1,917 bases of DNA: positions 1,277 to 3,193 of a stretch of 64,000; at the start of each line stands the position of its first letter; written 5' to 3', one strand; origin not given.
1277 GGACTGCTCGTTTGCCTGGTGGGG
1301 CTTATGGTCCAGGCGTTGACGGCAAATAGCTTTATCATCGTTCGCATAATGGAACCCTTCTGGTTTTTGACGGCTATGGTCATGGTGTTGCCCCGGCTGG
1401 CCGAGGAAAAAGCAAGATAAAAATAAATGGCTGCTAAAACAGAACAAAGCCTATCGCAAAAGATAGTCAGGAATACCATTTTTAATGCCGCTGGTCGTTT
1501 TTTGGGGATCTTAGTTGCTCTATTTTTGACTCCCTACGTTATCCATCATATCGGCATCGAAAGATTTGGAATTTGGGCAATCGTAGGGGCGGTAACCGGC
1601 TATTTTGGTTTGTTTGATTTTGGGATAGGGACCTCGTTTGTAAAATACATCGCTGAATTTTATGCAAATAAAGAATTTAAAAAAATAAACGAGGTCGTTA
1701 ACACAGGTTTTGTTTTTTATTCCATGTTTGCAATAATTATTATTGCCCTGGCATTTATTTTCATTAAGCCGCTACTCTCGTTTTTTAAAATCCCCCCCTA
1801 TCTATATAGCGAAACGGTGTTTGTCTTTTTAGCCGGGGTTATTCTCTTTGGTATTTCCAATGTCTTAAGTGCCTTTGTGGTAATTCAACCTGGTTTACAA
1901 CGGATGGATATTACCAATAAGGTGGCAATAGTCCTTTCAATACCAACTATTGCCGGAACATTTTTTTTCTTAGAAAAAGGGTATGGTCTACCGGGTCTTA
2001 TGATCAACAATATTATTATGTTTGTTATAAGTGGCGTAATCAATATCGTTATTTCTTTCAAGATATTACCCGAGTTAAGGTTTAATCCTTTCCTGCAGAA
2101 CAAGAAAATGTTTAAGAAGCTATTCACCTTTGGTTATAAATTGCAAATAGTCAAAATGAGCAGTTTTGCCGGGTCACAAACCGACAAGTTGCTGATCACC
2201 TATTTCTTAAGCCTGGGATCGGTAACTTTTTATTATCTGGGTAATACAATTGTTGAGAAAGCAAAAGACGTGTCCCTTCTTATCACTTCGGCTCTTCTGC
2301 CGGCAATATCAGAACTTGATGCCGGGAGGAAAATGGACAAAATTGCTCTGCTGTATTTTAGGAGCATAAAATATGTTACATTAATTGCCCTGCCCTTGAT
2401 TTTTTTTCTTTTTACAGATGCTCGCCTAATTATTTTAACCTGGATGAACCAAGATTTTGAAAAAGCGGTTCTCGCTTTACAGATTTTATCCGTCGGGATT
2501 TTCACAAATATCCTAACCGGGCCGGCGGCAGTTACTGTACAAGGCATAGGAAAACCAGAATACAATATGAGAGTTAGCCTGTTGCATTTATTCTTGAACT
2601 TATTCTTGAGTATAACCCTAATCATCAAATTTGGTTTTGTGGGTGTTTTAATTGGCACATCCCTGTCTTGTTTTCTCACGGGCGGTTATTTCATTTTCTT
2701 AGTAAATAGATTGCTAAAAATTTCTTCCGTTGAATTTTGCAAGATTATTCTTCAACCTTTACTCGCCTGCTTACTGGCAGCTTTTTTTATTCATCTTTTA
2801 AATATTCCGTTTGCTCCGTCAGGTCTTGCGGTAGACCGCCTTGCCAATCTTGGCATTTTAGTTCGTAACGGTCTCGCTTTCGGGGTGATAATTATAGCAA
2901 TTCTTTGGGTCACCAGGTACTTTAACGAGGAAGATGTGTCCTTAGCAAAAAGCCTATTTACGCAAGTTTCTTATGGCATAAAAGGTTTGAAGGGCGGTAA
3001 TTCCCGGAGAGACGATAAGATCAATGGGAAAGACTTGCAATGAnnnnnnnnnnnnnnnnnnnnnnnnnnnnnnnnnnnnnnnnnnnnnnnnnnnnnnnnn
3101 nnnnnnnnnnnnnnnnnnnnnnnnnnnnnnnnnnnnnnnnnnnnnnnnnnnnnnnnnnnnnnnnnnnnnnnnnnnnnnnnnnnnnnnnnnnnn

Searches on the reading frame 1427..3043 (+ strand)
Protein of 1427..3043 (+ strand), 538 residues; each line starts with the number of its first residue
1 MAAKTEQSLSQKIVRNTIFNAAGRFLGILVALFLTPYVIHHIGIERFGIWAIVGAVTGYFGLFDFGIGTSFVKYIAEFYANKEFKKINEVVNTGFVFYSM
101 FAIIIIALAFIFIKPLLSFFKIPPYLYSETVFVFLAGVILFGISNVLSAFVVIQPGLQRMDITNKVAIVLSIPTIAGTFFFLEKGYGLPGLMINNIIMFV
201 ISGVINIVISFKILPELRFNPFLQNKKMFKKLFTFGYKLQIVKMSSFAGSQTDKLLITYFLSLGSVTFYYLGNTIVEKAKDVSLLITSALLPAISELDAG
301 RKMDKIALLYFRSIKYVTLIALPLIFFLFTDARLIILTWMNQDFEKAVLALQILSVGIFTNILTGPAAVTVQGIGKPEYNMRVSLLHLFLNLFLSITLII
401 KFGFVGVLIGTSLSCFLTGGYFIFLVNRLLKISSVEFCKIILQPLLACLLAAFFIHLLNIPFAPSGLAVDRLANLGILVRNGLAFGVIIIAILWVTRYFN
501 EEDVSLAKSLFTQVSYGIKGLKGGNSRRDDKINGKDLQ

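Call 31: find_encoding_contigs(protein=window:1427-3043:+, flank=10000, max_places=1)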
Protein window:1427-3043:+ (538 aa): no gene with exactly this product is on record in the collection.

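Call 50: search_protein_families(library=pfam, proteins=[window:1427-3043:+], max_evalue=0.000001)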
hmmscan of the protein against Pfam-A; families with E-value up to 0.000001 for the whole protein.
window:1427-3043:+ (538 aa): 3 families
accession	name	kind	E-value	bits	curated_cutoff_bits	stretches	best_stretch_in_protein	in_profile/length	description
PF01943.22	Polysacc_synt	-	4.1e-17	62.9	28.2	1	13-297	1-273/274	Polysaccharide biosynthesis protein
PF13440.11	Polysacc_synt_3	-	1.8e-13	50.8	23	1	45-348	9-292/293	Polysaccharide biosynthesis protein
PF01554.23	MatE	-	1.4e-09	38.3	24.9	0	33-168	14-152/161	MatE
